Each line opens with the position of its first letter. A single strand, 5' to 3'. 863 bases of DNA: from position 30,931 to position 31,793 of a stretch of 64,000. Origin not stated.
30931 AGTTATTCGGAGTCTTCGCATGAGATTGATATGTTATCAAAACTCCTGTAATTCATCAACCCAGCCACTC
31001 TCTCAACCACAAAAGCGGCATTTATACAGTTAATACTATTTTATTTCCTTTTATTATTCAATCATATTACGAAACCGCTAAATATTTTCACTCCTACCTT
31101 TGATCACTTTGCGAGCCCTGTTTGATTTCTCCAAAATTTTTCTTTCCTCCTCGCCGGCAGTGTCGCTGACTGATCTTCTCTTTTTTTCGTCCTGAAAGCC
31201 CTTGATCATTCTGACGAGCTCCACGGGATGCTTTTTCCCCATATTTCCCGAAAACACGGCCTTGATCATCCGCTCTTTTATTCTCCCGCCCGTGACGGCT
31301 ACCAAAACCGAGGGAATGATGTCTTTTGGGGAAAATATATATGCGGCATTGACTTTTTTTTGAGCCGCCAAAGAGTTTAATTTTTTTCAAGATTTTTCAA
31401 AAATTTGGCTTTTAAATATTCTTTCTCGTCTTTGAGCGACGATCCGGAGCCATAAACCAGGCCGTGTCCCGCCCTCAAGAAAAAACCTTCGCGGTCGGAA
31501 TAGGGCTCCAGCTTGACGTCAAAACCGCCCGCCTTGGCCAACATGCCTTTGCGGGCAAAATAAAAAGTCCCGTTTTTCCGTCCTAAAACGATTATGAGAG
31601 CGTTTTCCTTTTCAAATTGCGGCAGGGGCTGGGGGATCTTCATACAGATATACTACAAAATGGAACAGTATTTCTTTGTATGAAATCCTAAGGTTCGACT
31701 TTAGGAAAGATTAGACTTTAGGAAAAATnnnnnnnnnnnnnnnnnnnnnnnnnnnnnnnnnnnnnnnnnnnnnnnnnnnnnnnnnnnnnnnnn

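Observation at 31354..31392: Split ORF rejoined by a -1 slip on an A7 run: candidate programmed frameshift or homopolymer indel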

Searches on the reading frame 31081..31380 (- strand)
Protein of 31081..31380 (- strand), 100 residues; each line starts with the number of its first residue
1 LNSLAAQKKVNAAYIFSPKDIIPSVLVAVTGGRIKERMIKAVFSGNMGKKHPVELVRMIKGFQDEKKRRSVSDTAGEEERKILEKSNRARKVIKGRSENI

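Call 6: search_protein_families(library=pfam, proteins=[window:31081-31380:-], max_evalue=10)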
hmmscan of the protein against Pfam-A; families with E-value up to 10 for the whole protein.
seq(100 aa): 1 family
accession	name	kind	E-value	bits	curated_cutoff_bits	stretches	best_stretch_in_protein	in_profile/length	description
PF06803.17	DUF1232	-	0.019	15.1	23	1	13-27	10-24/37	Protein of unknown function (DUF1232)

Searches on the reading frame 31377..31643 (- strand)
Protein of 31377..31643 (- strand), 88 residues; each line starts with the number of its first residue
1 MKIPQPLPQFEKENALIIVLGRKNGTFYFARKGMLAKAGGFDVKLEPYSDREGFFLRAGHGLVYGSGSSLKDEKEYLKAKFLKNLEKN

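Call 6: search_protein_families(library=pfam, proteins=[window:31380-31643:-], max_evalue=10)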
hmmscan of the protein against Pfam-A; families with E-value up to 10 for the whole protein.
seq(88 aa): 1 family
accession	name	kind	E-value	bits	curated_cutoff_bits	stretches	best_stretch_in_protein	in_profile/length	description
PF19612.4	DUF6117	-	0.1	13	27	1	16-58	39-82/87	Family of unknown function (DUF6117)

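Call 46: find_encoding_contigs(protein=window:31377-31643:-, flank=3000, max_places=10)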
Protein window:31377-31643:- (88 aa): 24 contigs read that carry it; 8 places shown.
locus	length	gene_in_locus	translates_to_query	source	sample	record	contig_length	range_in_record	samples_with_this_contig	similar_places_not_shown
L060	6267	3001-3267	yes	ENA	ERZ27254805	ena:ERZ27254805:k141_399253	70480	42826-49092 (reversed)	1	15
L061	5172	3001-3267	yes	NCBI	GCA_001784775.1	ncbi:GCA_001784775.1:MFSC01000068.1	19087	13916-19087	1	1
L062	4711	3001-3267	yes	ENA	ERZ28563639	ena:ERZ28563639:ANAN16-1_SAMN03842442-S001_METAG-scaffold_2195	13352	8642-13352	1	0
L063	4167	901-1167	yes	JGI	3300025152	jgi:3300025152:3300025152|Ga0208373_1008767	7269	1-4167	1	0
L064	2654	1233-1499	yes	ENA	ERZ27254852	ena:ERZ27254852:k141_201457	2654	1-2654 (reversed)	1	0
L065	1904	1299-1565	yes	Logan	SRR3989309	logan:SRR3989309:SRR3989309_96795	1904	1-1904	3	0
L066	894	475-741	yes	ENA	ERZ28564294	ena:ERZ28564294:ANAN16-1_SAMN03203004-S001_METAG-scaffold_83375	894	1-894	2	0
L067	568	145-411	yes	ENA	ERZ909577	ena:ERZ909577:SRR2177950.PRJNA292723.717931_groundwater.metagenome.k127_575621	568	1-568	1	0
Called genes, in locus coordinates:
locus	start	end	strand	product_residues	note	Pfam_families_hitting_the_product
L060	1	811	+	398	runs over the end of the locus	-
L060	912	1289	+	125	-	PF07237:DUF1428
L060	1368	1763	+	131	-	PF00903:Glyoxalase, PF22677:Ble-like_N (weak)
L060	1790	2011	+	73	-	-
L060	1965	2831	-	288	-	PF13473:Cupredoxin_1 (weak), PF00127:Copper-bind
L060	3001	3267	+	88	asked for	-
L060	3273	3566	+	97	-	-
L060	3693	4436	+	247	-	PF13529:Peptidase_C39_2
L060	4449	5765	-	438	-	PF03023:MurJ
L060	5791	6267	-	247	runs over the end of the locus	PF13529:Peptidase_C39_2, PF12385:Peptidase_C70 (faint)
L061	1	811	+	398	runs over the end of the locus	-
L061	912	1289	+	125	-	PF07237:DUF1428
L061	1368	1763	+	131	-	PF00903:Glyoxalase, PF22677:Ble-like_N (weak)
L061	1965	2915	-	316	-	PF13473:Cupredoxin_1 (weak), PF00127:Copper-bind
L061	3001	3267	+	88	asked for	-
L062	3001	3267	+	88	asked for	-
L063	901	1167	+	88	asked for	-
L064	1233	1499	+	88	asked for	-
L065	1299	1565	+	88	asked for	-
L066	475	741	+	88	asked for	-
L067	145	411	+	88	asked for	-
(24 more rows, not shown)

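Call 51: list_cluster_members(proteins=[window:31380-31643:-, window:31081-31371:-, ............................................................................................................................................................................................, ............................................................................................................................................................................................])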
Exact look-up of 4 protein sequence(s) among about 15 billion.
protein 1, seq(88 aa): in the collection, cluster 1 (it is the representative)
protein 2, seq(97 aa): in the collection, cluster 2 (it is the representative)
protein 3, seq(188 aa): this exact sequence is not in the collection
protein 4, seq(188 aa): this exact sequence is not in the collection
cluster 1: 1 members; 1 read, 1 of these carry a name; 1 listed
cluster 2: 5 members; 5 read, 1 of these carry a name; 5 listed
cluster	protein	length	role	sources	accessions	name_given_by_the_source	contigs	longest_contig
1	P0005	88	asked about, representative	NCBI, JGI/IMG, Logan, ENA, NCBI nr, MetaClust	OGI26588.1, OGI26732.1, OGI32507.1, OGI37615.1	MAG: hypothetical protein A2359_03600 [Candidatus Moranbacteria bacterium ... | MAG: hypothetical protein A2184_02235 [Candidatus Moranbacteria bacterium ... | \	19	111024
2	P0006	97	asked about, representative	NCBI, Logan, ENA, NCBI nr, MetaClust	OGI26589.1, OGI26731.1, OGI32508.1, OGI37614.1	MAG: hypothetical protein A2359_03595 [Candidatus Moranbacteria bacterium ... | MAG: hypothetical protein A2184_02240 [Candidatus Moranbacteria bacterium ... | status=active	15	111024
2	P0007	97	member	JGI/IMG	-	-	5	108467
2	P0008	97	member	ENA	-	-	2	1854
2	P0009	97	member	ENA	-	-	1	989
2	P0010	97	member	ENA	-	-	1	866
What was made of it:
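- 31377..31643 (-): Upstream ORF (88 codons plus TAA stop): N-terminal half of the baeRF1/Host_attach-like protein (three beta strands, the conserved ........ loop, and the first half of helix 73-96). The identical 88-aa product is in at least 24 contigs / 33 index blocks and four NCBI MAG proteins (calls 46, 51).
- Tried and rejected: A search for an intact allele by exact look-up of both possible repaired products found none (call 51).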

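Call 53: find_encoding_contigs(protein=P0007, flank=4000, max_places=5)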
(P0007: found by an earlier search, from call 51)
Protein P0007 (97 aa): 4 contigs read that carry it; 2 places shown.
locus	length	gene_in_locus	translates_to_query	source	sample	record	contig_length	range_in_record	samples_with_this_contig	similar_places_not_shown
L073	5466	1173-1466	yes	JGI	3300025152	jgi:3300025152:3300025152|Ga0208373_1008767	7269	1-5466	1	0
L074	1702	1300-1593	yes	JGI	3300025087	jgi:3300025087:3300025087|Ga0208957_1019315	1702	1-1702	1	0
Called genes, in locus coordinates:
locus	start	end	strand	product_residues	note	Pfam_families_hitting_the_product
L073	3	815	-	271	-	?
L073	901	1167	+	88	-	-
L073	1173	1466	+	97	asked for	-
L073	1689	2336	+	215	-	PF13529:Peptidase_C39_2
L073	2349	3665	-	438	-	PF03023:MurJ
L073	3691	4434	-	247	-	PF13529:Peptidase_C39_2, PF12385:Peptidase_C70 (faint)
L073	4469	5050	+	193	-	PF09335:VTT_dom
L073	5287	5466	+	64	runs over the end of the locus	PF06348:DUF1059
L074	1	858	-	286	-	?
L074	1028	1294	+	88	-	-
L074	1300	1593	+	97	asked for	-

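Call 54: find_encoding_contigs(protein=P0008, flank=4000, max_places=4)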
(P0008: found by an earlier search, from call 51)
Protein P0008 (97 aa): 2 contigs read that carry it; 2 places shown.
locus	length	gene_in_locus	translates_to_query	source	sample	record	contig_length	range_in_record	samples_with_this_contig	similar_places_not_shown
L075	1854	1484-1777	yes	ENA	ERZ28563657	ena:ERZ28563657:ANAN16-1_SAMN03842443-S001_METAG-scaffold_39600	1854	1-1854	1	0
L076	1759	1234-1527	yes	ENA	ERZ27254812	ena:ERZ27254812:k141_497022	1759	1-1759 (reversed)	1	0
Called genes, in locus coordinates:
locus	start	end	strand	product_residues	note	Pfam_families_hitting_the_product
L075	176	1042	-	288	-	PF13473:Cupredoxin_1 (weak), PF00127:Copper-bind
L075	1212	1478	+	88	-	-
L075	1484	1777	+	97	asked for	-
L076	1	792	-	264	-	?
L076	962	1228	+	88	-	-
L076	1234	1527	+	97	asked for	-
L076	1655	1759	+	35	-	?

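Call 55: find_encoding_contigs(protein=P0009, flank=4000, max_places=4)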
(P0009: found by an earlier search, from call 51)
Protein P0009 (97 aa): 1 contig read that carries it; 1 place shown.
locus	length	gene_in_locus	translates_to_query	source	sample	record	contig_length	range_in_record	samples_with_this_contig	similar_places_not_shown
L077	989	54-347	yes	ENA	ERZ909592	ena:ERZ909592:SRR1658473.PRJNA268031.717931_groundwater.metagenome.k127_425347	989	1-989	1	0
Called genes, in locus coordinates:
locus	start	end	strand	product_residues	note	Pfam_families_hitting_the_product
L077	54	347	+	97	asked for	-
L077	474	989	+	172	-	?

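Call 56: find_encoding_contigs(protein=P0010, flank=4000, max_places=4)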
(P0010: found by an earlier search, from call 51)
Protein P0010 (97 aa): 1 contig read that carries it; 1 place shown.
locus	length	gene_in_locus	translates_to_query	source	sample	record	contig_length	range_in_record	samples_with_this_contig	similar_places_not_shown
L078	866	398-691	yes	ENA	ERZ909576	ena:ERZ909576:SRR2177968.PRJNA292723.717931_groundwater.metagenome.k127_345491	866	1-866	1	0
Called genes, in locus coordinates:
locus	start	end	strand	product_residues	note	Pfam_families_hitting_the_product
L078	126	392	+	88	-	-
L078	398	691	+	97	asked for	-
